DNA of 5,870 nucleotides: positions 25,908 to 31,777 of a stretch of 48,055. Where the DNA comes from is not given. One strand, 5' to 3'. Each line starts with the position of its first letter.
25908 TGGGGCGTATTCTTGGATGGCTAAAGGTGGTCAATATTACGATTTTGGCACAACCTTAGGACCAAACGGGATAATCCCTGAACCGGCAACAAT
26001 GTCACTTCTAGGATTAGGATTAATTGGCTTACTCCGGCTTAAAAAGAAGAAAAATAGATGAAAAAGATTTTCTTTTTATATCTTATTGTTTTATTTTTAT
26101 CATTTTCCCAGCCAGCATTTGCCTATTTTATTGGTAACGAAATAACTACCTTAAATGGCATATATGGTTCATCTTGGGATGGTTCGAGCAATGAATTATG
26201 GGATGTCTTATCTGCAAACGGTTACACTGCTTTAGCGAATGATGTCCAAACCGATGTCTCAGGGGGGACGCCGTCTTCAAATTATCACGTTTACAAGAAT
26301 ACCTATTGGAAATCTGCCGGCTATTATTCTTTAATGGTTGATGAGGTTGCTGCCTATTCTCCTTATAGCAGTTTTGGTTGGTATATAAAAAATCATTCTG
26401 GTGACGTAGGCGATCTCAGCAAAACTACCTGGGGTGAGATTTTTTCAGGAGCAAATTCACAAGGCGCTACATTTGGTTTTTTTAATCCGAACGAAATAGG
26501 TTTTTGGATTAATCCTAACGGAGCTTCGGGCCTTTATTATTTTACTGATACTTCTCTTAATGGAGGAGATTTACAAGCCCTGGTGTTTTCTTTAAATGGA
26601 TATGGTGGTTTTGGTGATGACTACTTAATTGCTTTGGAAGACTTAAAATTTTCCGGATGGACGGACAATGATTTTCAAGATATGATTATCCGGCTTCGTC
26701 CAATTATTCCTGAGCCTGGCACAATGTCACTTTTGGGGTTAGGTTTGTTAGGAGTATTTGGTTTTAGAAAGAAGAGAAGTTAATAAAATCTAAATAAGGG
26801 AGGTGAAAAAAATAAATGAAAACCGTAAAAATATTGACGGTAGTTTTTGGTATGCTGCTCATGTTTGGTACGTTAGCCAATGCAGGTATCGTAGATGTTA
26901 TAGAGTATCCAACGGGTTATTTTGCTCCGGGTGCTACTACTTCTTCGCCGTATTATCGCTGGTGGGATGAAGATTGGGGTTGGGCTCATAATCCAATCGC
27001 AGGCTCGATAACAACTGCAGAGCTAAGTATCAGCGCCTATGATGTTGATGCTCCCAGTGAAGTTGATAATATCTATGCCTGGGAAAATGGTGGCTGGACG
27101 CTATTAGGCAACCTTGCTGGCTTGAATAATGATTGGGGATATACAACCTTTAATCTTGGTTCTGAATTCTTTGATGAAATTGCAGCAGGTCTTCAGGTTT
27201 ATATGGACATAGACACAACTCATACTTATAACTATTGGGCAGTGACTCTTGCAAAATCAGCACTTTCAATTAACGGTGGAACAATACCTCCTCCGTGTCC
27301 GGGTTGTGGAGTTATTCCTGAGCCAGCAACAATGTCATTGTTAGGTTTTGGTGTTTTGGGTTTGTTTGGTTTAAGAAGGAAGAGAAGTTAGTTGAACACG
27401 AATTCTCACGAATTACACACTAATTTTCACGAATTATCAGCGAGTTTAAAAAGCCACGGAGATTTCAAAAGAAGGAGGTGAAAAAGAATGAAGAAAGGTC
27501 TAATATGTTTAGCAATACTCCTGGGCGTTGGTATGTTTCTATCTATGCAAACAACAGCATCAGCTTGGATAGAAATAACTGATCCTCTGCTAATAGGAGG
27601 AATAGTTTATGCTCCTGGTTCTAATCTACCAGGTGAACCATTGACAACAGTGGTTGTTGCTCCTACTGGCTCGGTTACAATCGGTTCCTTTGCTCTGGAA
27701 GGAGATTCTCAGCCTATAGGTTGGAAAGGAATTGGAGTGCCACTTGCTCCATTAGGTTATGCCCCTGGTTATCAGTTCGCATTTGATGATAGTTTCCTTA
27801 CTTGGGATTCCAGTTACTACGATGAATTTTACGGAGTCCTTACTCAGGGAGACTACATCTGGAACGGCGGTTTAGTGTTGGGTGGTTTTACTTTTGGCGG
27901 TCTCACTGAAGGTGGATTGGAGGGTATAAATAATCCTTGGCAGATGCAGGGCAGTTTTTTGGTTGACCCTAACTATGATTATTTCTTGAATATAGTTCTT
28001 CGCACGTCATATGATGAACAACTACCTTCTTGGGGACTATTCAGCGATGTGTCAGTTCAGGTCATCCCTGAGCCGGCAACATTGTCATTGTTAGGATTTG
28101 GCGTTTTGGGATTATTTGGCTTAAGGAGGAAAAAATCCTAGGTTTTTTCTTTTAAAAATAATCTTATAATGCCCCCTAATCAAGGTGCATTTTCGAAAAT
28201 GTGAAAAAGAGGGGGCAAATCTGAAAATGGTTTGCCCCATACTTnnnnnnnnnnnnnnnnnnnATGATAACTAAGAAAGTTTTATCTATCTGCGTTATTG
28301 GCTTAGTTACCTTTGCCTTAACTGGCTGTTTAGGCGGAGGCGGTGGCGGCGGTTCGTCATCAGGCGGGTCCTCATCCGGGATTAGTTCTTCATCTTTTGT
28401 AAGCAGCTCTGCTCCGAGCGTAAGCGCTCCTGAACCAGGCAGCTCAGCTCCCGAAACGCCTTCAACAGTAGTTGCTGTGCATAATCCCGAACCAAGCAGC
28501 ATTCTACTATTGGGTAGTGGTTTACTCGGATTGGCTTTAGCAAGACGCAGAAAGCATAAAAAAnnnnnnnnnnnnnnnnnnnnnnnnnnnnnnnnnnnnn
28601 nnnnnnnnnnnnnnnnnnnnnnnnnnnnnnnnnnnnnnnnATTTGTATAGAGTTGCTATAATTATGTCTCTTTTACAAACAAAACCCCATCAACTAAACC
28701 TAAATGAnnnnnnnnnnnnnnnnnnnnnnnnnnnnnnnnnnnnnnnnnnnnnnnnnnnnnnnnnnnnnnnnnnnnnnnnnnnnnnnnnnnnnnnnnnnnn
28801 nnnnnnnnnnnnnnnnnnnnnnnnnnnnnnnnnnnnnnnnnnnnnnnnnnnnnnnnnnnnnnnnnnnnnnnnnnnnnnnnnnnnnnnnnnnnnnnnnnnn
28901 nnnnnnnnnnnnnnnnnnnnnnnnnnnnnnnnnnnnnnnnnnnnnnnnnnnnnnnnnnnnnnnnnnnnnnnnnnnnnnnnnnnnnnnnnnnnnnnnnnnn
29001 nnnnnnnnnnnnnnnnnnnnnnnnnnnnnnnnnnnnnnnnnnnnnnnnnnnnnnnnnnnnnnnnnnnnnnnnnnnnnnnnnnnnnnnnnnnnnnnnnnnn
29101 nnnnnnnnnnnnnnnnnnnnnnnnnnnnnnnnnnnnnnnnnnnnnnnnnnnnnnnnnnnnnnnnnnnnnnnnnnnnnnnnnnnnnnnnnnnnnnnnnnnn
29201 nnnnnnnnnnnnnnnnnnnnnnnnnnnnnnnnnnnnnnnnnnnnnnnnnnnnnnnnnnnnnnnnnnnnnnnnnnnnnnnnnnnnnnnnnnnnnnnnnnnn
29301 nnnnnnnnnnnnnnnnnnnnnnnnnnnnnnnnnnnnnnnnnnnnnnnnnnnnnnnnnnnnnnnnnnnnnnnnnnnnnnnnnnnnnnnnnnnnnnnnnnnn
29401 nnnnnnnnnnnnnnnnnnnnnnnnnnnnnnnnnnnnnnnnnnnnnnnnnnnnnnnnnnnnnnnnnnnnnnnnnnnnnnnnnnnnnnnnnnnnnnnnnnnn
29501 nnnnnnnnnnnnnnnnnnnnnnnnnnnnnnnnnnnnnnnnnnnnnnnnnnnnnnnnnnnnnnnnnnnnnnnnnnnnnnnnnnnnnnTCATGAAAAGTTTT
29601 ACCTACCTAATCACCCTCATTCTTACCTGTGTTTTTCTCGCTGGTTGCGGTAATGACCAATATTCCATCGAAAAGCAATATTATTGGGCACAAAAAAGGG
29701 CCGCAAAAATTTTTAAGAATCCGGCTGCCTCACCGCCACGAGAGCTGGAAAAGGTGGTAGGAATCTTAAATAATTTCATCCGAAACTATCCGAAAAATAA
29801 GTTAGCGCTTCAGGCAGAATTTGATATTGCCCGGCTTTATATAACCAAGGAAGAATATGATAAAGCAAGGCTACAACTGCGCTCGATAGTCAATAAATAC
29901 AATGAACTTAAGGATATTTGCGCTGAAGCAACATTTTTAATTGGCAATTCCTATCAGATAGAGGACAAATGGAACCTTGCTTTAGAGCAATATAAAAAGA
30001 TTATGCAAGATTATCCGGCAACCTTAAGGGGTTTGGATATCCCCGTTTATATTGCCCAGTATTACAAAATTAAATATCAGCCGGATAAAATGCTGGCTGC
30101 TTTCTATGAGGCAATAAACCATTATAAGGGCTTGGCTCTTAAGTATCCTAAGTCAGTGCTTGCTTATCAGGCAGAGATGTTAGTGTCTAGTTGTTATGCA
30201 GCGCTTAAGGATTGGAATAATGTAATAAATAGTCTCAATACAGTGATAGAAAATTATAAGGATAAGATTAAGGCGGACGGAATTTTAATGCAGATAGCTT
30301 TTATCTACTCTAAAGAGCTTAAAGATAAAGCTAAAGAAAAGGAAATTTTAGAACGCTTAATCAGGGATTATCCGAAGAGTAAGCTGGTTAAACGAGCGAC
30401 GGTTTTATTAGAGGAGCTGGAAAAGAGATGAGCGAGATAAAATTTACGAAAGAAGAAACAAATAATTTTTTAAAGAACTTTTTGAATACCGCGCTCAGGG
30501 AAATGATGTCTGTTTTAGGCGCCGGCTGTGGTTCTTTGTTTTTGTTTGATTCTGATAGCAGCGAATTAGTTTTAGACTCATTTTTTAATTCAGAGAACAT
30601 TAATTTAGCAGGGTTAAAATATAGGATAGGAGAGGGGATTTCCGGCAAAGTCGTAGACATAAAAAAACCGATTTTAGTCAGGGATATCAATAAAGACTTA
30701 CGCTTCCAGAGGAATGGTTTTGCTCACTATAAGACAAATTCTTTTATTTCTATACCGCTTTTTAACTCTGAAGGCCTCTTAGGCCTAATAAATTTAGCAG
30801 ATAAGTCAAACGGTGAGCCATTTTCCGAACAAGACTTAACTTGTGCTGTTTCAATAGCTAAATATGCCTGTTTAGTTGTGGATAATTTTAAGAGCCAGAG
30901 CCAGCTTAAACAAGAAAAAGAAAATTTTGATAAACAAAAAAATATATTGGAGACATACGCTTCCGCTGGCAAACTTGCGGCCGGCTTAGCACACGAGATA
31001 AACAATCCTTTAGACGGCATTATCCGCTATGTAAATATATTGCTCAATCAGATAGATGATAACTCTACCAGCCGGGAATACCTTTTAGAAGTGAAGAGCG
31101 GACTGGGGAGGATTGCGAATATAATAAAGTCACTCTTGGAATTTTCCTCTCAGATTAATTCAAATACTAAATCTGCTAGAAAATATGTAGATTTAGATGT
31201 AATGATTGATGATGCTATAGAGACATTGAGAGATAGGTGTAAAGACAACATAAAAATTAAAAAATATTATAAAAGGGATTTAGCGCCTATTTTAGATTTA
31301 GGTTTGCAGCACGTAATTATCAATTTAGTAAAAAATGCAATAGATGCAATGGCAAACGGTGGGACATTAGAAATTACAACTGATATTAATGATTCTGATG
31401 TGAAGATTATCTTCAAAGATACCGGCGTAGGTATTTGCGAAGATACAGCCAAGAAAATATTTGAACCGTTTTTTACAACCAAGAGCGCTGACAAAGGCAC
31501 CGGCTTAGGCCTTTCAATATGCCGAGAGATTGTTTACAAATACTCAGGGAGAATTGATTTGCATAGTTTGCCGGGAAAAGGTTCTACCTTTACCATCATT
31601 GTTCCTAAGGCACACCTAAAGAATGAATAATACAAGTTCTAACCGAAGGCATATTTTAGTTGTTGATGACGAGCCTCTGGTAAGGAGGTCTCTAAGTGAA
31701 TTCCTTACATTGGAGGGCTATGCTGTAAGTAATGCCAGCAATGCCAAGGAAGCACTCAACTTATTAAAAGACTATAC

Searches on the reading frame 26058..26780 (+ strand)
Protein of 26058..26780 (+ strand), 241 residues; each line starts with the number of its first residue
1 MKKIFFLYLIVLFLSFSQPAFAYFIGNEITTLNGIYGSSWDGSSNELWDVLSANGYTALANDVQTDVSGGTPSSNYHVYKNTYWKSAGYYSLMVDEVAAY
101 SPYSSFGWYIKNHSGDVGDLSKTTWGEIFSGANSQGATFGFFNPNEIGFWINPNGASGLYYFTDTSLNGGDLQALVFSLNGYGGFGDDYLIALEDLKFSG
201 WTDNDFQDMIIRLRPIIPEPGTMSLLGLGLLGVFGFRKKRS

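Call 43: search_protein_families(library=ncbifam, proteins=[window:26058-26780:+], max_evalue=0.00001)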
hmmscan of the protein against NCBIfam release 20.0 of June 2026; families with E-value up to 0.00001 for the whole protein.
window:26058-26780:+ (241 aa): 2 families
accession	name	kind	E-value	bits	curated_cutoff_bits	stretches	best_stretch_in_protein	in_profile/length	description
NF038125.1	PEP_CTERM_THxN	subfamily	2.6e-06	27.2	85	1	209-240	215-246/246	THxN family PEP-CTERM protein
TIGR02595.1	PEP_CTERM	domain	8.3e-06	26.3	16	0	217-241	1-24/24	PEP-CTERM sorting domain-containing protein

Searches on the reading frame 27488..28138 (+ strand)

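Call 43: search_protein_families(library=ncbifam, proteins=[window:27488-28138:+], max_evalue=0.00001)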
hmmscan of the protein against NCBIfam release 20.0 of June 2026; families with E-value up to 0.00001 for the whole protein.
window:27488-28138:+ (217 aa): 2 families
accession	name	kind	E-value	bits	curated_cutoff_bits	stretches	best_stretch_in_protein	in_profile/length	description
NF041538.1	PEP_EDSA_1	subfamily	2.2e-06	27.6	100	1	187-216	277-307/307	EDSAP-1 family PEP-CTERM protein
NF038125.1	PEP_CTERM_THxN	subfamily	3.8e-06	26.6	85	1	188-216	217-246/246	THxN family PEP-CTERM protein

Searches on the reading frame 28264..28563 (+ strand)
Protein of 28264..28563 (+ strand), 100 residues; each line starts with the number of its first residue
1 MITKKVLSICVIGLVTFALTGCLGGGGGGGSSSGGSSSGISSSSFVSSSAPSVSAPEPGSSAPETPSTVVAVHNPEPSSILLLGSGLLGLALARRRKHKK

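Call 3: search_protein_families(library=ncbifam, proteins=[window:28264-28563:+], max_evalue=0.01)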
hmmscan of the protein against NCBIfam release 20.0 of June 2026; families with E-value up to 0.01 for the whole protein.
window:28264-28563:+ (100 aa): 9 families
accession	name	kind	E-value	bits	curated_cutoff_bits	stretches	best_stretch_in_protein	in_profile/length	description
NF038125.1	PEP_CTERM_THxN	subfamily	9.7e-07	28.6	85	1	60-97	208-246/246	THxN family PEP-CTERM protein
NF041538.1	PEP_EDSA_1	subfamily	1.9e-06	27.8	100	1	74-97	284-307/307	EDSAP-1 family PEP-CTERM protein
NF033554.9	floc_PepA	equivalog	2.6e-06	27.5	80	1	75-97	238-260/261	flocculation-associated PEP-CTERM protein PepA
NF038129.1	PEP_NF038129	equivalog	5.7e-06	26.3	65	1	58-97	154-194/194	NF038129 family PEP-CTERM protein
TIGR02595.1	PEP_CTERM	domain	8e-06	26.3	16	1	75-97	2-23/24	PEP-CTERM sorting domain-containing protein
TIGR03370.1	VPLPA-CTERM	domain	4.3e-05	23.4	25.35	1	79-98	6-25/25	VPLPA-CTERM sorting domain-containing protein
NF041927.1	Xrt_dep_XDP1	equivalog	0.00048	20.2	125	1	75-97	220-242/242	exosortase-dependent surface protein XDP1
NF038120.1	PEP_CTERM_QFxxD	subfamily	0.0012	18.7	80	1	73-96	192-215/215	NF038120 family PEP-CTERM protein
NF038118.1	PEP_CTERM_CCXG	equivalog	0.0042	16.8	90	1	74-97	176-199/199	CCXG family PEP-CTERM protein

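Call 4: search_protein_families(library=pfam, proteins=[window:28264-28563:+], max_evalue=0.1)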
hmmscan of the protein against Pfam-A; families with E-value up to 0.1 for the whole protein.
window:28264-28563:+ (100 aa): 2 families
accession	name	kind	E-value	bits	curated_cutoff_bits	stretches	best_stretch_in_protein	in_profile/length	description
PF07589.16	PEP-CTERM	-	3.3e-06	27.4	20.7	1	75-95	3-24/24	PEP-CTERM motif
PF18205.6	VPDSG-CTERM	-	0.004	17.4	25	1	78-97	7-26/26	VPDSG-CTERM motif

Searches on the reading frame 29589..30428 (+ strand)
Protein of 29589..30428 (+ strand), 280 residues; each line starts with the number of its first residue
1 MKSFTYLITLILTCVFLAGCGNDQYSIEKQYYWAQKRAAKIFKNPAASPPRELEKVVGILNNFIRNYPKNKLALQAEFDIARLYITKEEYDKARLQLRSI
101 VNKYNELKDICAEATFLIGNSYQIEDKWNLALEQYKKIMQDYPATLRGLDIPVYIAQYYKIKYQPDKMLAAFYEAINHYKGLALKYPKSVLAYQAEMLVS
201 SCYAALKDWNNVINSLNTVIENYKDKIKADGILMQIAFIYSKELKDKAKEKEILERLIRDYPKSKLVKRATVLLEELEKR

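Call 3: search_protein_families(library=ncbifam, proteins=[window:29589-30428:+], max_evalue=0.01)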
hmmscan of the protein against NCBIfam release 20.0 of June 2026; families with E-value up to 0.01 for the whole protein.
window:29589-30428:+ (280 aa): 6 families
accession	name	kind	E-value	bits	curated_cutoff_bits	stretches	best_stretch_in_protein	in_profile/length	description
TIGR02795.1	tol_pal_ybgF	equivalog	1.2e-24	87.2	90.1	2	172-271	18-116/119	tol-pal system protein YbgF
TIGR03302.1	OM_YfiO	subfamily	5.4e-17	62.1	81.4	1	6-266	3-238/239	outer membrane protein assembly factor BamD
NF008068.0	PRK10803.1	equivalog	1.1e-09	38.6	383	2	54-145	160-250/263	cell division protein CpoB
NF052312.1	T9SS_PorW_SprE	equivalog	1.4e-07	30.5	250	0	39-143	143-247/716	type IX secretion system periplasmic lipoprotein PorW/SprE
NF047847.2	SS_mature_LptM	equivalog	0.0042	17.1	27.7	1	1-22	1-22/31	LPS translocon maturation chaperone LptM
NF053852.1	vesicle_Bd0635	exception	0.0087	15.7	250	0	75-145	139-208/223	CpoB-like predatory vesicle lipoprotein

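Call 62: search_protein_families(library=pfam, proteins=[window:29589-30428:+], max_evalue=0.001)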
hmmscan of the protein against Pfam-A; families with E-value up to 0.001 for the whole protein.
window:29589-30428:+ (280 aa): 4 families
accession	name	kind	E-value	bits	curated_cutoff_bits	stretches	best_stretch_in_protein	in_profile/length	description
PF13174.12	TPR_6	-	1.2e-13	51.1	26.3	1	233-264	3-33/33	Tetratricopeptide repeat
PF13525.12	YfiO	-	3.3e-07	30.7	25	0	185-249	134-198/203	Outer membrane lipoprotein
PF09976.15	TPR_21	-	1.9e-06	28.2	25.5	1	3-105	6-107/193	Tetratricopeptide repeat-like domain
PF13428.12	TPR_14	-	0.00012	22.8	23.5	0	79-106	6-33/44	Tetratricopeptide repeat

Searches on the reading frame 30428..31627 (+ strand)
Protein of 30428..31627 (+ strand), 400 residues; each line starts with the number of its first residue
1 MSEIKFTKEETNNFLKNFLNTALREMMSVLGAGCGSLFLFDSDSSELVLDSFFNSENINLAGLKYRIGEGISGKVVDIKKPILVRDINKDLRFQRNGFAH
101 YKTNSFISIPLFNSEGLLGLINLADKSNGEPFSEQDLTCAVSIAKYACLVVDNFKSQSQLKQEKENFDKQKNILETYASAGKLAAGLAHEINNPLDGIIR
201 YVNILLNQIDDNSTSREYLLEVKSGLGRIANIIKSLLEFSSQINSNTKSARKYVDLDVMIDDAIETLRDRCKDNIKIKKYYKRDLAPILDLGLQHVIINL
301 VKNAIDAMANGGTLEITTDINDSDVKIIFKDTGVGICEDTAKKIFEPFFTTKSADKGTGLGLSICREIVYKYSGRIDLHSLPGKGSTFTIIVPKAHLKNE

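Call 43: search_protein_families(library=ncbifam, proteins=[window:30428-31627:+], max_evalue=0.00001)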
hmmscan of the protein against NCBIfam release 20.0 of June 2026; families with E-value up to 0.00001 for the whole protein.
window:30428-31627:+ (400 aa): 81 families (the best 25 are shown)
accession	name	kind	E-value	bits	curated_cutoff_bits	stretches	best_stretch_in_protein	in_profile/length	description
NF008468.0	PRK11360.1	equivalog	2.8e-52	177.9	646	1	167-398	383-612/616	two-component system sensor histidine kinase AtoS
NF010411.0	PRK13837.1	equivalog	7.7e-42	143.3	647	1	152-396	422-677/828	two-component system VirA-like sensor kinase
NF007688.0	PRK10364.1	equivalog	3.9e-39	134.7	479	1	147-396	209-453/460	two-component system sensor histidine kinase ZraS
NF046020.1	HisKinCckABruc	equivalog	4.5e-39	134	1000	1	177-396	477-709/868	cell cycle histidine kinase CckA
NF052574.1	HisKinEspCMyxo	equivalog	4.7e-37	127.6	1200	1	175-398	412-641/785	serine histidine kinase EspC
NF053867.1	SprKinKinDBac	equivalog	9.2e-37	126.6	775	1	157-395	268-498/500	sporulation kinase KinD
NF038348.1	T2SS_HK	subfamily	3e-35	121.7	450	1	225-393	407-572/574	histidine kinase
NF046044.1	PnpS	equivalog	1.3e-33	116.5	400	1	186-393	176-390/390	two-component system histidine kinase PnpS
NF046026.1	HisKinCckACaul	equivalog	9.5e-31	106.6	1000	1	178-396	300-534/678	cell cycle histidine kinase CckA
TIGR02956.1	TMAO_torS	equivalog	1.7e-30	105.9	676.5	1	157-395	440-683/967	TMAO reductase system sensor histidine kinase/response regulator TorS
NF047497.1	HK_LIC_12097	equivalog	8.8e-29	100.3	500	1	160-393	131-365/367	LIC_12097 family sensor histidine kinase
TIGR02966.1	phoR_proteo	equivalog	9e-29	100.5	334.2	1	185-391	119-332/333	phosphate regulon sensor histidine kinase PhoR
NF047466.1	hybrid_RR_LvrB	exception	9.9e-29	100.6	500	1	150-394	122-376/377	hybrid histidine kinase/response regulator LvrB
NF041735.1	hist_kin_RppB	equivalog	1.7e-28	99.6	400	1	173-393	209-438/438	two-component system sensor histidine kinase RppB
NF052573.1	HisKinEspAMyxo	equivalog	1.8e-28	99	1400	1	163-395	367-612/755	serine histidine kinase EspA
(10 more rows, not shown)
